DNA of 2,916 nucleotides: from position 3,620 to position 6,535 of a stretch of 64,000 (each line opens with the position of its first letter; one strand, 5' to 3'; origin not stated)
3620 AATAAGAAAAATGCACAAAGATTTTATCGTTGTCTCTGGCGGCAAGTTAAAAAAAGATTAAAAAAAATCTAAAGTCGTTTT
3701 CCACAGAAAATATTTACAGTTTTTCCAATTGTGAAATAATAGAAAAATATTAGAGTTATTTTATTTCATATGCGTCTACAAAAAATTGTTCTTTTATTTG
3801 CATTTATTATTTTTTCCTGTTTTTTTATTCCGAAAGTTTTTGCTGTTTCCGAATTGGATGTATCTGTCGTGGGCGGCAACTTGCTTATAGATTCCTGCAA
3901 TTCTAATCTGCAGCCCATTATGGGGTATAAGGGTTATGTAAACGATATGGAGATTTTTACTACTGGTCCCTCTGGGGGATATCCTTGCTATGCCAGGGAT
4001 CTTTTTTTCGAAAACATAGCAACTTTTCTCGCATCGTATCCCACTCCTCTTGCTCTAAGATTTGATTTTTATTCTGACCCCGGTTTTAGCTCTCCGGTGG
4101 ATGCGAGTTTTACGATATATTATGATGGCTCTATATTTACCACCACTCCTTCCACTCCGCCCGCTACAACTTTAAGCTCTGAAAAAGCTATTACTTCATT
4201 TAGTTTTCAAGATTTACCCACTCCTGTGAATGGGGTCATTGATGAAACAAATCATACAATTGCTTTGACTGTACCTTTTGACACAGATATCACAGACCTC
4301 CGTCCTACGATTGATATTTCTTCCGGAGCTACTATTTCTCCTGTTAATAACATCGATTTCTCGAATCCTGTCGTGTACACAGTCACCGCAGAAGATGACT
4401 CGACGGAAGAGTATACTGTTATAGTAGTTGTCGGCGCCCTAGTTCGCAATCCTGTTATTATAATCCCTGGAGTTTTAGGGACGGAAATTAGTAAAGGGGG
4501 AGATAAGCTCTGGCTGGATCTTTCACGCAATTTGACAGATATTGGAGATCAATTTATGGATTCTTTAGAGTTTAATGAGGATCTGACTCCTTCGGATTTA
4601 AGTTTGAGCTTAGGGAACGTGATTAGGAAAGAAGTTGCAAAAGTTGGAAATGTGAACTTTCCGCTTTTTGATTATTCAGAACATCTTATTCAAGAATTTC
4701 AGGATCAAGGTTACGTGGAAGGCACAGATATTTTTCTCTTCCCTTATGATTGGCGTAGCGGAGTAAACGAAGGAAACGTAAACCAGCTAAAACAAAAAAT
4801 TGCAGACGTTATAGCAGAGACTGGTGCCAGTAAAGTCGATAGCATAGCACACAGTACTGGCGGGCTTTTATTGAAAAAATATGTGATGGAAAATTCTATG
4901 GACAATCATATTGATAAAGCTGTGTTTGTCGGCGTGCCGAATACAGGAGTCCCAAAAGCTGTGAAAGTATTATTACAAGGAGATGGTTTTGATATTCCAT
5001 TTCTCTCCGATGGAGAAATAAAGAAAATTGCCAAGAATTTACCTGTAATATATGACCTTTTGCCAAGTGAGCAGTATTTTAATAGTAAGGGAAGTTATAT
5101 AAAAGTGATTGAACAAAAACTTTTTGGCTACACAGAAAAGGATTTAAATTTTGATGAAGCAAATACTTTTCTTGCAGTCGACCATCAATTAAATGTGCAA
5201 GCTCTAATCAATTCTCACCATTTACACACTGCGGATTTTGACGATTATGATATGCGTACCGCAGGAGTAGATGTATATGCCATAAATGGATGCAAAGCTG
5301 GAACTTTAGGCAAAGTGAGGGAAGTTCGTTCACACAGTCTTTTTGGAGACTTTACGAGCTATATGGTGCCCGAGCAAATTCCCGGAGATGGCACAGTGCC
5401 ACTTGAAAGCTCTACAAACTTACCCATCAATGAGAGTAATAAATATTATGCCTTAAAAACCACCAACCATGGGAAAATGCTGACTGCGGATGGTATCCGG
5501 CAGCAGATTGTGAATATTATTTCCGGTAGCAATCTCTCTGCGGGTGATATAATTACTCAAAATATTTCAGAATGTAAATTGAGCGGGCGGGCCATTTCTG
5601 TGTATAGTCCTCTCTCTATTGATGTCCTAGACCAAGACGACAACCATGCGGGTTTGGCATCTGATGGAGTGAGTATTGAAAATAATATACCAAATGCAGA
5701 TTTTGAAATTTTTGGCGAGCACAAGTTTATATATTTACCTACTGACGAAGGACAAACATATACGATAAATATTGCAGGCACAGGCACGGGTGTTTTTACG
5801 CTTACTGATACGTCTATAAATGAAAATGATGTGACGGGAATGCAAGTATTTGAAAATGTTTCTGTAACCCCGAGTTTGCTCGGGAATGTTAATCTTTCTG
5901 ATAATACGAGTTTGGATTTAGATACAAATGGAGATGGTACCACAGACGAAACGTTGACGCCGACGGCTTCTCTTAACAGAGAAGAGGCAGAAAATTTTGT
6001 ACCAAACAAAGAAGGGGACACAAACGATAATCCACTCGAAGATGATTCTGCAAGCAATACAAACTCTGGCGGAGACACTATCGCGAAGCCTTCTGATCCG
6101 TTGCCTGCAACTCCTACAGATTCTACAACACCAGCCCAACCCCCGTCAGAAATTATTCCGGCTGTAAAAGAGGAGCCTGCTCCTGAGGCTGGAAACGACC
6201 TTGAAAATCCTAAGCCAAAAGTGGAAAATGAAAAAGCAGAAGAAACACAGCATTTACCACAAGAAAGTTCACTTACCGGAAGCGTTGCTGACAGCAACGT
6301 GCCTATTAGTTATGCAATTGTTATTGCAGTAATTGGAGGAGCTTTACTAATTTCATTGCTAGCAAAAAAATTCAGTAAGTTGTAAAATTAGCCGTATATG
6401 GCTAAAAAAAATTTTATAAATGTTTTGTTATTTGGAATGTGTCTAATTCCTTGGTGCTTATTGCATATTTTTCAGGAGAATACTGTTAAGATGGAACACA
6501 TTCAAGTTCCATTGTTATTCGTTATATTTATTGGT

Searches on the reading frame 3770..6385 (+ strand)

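Call 61: search_protein_families(library=pfam, proteins=[window:3770-6385:+], max_evalue=0.0001)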
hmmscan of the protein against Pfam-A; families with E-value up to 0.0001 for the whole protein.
window:3770-6385:+ (871 aa): 2 families
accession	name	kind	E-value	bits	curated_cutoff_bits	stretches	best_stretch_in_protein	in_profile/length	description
PF02450.21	LCAT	-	2.7e-22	80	21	1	304-482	70-250/392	Lecithin:cholesterol acyltransferase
PF16410.10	DUF5018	-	7.1e-12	45.3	38.2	1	136-221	131-215/352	Domain of unknown function (DUF5018)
